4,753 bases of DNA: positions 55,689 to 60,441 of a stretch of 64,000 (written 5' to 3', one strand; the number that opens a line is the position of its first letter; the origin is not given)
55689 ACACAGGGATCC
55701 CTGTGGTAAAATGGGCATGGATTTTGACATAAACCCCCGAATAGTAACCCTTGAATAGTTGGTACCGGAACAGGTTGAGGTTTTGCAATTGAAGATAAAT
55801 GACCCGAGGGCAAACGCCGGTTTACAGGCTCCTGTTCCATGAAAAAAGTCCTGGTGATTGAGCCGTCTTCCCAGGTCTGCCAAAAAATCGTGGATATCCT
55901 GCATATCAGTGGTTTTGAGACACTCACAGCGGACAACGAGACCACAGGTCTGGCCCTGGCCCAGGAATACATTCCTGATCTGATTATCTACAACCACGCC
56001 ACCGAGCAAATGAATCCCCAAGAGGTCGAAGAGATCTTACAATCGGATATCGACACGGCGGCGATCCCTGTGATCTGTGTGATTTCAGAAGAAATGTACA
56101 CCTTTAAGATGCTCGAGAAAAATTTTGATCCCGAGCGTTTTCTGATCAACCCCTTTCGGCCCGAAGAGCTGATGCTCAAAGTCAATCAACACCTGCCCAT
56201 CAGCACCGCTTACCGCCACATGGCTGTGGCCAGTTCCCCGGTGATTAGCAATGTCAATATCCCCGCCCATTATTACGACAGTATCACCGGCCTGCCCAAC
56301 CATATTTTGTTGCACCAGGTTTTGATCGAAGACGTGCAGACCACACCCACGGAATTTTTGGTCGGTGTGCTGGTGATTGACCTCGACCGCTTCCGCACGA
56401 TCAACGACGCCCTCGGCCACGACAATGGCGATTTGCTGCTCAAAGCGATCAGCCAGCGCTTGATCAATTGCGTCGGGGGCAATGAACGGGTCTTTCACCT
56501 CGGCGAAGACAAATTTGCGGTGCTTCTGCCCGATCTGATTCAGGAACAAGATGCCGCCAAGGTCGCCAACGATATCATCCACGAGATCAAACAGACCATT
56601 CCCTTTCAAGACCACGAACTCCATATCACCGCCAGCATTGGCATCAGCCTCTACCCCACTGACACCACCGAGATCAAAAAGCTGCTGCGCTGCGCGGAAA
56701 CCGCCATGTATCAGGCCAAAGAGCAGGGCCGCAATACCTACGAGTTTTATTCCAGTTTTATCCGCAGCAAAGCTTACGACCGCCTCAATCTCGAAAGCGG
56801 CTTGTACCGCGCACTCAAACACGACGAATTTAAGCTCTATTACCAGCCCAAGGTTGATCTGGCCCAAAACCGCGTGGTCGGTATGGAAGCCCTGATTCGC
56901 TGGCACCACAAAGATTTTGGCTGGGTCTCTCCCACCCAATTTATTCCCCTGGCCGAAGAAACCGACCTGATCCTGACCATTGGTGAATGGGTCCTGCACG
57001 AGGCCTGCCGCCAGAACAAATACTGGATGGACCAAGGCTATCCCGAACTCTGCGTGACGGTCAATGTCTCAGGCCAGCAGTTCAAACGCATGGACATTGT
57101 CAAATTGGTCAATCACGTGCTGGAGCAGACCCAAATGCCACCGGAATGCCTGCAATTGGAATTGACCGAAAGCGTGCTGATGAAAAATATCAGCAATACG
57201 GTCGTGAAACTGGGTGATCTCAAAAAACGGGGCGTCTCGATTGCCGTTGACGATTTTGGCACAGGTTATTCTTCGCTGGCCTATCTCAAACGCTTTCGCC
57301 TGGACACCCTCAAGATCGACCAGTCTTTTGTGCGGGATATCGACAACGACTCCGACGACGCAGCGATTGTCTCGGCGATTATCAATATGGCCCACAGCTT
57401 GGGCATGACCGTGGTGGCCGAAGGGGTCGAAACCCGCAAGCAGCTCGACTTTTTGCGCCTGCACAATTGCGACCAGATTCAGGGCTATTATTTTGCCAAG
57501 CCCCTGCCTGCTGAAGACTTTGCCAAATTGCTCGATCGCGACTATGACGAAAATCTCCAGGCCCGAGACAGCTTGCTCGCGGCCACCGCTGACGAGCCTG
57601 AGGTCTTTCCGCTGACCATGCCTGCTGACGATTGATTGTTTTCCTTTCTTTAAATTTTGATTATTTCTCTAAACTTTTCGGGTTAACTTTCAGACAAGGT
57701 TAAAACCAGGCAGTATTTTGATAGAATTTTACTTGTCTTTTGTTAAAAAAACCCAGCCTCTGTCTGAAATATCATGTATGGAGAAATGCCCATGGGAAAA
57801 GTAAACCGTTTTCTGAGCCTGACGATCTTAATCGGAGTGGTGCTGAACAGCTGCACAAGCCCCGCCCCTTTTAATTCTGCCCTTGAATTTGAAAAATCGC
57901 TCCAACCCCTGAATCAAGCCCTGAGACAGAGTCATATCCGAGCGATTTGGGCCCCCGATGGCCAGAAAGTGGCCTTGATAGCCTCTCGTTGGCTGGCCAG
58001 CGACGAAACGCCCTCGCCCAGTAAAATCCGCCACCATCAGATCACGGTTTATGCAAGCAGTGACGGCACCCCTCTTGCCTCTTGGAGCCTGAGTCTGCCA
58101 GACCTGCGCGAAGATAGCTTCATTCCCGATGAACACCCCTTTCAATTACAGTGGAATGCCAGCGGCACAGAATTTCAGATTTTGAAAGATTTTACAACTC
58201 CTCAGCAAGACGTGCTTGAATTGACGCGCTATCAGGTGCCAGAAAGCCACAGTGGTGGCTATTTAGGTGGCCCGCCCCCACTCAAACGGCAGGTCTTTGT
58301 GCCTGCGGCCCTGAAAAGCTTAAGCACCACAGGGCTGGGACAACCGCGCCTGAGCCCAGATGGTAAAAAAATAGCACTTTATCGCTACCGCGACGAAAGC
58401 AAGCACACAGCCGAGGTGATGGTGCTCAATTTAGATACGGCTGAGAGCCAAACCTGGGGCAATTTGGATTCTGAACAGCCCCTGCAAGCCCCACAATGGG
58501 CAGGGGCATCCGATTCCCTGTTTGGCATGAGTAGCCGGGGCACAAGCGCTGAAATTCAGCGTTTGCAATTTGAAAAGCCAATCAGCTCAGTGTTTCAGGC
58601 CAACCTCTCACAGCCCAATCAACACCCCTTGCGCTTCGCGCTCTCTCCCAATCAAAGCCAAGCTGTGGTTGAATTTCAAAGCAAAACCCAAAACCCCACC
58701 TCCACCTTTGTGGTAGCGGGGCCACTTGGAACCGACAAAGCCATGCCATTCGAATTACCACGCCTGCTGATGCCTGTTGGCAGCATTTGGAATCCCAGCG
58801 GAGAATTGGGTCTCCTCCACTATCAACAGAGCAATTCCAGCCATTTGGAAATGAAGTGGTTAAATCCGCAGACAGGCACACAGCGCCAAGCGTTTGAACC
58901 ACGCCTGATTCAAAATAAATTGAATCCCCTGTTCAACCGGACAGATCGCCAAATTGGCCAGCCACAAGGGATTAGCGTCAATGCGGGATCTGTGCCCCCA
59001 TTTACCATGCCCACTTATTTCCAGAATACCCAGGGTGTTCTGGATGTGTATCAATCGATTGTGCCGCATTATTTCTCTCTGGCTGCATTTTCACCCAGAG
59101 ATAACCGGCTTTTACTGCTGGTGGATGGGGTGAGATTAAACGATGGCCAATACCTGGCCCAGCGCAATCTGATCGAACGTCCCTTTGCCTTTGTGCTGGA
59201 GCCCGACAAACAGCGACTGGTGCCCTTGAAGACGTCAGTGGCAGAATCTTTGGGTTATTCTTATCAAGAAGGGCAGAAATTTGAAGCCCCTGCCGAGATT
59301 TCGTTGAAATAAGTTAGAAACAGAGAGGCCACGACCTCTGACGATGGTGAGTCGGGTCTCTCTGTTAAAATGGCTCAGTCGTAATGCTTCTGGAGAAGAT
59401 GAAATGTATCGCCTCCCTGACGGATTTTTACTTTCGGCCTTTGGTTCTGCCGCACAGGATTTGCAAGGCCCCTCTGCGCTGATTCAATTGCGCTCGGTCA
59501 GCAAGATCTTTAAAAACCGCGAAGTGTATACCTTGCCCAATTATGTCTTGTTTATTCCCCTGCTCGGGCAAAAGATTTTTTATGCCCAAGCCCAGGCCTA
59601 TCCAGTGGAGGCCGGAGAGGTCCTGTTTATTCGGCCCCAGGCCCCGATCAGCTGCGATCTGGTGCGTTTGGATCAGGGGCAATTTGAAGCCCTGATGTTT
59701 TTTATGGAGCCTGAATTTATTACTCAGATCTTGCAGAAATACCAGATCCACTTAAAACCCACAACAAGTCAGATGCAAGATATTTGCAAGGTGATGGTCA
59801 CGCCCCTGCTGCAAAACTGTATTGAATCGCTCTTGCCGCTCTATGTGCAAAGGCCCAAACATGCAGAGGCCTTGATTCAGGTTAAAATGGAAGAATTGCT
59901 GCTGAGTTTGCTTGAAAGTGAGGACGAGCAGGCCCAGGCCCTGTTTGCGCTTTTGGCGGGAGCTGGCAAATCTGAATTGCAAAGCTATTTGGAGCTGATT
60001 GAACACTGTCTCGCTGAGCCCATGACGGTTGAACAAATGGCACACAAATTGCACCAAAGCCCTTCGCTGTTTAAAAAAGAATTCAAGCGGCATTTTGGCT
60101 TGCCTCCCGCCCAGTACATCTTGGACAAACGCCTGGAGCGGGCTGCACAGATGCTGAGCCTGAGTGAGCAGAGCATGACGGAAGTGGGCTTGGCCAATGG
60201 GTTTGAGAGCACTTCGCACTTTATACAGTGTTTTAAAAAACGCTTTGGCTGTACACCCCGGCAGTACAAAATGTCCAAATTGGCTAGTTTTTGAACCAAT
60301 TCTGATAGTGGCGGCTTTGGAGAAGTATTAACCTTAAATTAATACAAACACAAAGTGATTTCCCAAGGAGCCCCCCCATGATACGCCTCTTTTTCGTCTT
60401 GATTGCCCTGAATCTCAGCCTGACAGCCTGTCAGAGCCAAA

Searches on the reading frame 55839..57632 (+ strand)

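Call 34: search_protein_families(library=pfam, proteins=[window:55839-57632:+], max_evalue=0.001)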
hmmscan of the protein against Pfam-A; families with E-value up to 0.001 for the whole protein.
window:55839-57632:+ (598 aa): 3 families
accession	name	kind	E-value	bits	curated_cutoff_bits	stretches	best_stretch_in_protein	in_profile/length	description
PF00563.25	EAL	-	4.1e-75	252.6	31.3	1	322-555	4-236/236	EAL domain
PF00990.26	GGDEF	-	4e-40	137.7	23.8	1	145-299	2-160/161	Diguanylate cyclase, GGDEF domain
PF00072.30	Response_reg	-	6.3e-05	23.6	30.2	1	4-115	1-110/111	Response regulator receiver domain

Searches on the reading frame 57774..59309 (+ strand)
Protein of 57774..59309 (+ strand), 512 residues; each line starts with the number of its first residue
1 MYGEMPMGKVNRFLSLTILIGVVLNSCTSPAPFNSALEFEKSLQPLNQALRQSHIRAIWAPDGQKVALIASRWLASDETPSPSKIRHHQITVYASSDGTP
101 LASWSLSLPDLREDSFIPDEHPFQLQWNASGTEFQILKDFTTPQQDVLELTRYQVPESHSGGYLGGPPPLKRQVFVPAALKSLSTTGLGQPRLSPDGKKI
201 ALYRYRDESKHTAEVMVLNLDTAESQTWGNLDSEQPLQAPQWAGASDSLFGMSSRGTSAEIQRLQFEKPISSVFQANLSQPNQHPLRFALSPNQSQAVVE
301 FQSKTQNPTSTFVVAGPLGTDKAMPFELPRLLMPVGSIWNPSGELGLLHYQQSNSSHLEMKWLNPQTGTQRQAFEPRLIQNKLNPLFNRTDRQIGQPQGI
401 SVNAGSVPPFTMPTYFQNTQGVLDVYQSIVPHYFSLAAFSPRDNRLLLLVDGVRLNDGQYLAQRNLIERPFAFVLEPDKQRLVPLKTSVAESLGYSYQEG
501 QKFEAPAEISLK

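Call 34: search_protein_families(library=pfam, proteins=[window:57774-59309:+], max_evalue=0.001)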
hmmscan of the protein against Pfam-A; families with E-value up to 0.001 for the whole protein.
window:57774-59309:+ (512 aa): 1 family
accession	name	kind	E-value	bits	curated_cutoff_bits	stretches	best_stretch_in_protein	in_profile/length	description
PF07676.18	PD40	-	0.00036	20.8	20.9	0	184-207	6-30/38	WD40-like Beta Propeller Repeat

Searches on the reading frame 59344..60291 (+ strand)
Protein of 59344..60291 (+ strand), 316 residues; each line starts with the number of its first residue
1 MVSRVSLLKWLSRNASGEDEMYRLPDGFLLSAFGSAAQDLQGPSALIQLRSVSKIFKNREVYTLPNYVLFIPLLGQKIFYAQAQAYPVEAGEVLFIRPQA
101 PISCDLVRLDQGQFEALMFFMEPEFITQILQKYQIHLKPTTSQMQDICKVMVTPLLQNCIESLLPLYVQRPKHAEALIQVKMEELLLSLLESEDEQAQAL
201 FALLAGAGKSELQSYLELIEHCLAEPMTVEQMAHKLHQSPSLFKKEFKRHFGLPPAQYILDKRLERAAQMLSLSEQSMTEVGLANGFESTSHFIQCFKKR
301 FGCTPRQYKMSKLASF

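Call 34: search_protein_families(library=pfam, proteins=[window:59344-60291:+], max_evalue=0.001)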
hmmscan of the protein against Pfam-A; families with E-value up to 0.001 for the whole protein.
window:59344-60291:+ (316 aa): 5 families
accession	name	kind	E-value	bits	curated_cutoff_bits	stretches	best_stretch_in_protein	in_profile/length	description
PF22200.2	ExsA_N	-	1.6e-23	84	27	1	69-196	3-131/136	ExsA N-terminal regulatory domain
PF12833.13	HTH_18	-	1.4e-21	77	33.6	1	232-309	1-78/80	Helix-turn-helix domain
PF00165.29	HTH_AraC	-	1.9e-17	63.3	26.6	2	274-308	7-40/42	Bacterial regulatory helix-turn-helix proteins, AraC family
PF06719.19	AraC_N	-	4.1e-08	33.4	24.2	1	65-195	21-148/150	AraC-type transcriptional regulator N-terminus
PF02311.25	AraC_binding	-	0.00012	22.2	21.1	1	65-186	22-131/135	AraC-like ligand binding domain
